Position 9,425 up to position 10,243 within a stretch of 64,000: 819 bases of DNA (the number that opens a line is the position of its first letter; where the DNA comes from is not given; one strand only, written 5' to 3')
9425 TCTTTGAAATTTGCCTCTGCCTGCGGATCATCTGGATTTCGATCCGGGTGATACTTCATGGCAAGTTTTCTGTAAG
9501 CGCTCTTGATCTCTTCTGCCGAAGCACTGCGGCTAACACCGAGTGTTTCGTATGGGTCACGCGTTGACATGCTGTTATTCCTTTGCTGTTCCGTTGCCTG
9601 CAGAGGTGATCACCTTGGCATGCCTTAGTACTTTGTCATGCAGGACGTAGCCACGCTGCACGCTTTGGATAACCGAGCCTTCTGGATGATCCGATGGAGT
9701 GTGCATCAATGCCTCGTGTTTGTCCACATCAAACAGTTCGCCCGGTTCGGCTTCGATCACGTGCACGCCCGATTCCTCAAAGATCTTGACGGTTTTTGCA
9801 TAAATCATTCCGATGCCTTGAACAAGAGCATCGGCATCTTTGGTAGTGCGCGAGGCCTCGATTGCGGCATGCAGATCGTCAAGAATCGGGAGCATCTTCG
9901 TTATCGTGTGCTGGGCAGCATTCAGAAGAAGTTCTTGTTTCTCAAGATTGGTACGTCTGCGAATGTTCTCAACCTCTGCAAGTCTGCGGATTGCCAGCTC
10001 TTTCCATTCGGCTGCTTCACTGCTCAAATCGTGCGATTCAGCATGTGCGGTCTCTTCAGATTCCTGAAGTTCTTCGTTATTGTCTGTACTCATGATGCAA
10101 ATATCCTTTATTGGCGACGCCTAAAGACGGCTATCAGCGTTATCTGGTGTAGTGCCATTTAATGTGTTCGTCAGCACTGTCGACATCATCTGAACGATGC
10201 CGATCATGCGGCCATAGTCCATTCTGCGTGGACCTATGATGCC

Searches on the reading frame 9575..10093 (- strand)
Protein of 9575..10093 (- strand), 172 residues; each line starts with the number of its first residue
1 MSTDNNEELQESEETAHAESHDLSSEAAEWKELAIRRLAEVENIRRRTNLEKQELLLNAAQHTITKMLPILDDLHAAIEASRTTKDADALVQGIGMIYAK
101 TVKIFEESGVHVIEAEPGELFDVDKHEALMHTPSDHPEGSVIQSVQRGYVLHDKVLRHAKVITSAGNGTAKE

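Call 80: search_protein_families(library=pfam, proteins=[window:9575-10093:-], max_evalue=0.001)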
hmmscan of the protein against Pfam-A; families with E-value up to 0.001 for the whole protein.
window:9575-10093:- (172 aa): 1 family
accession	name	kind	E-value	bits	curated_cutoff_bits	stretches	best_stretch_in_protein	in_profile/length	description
PF01025.24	GrpE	-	1.6e-40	138.9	25.8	1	4-164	4-164/165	GrpE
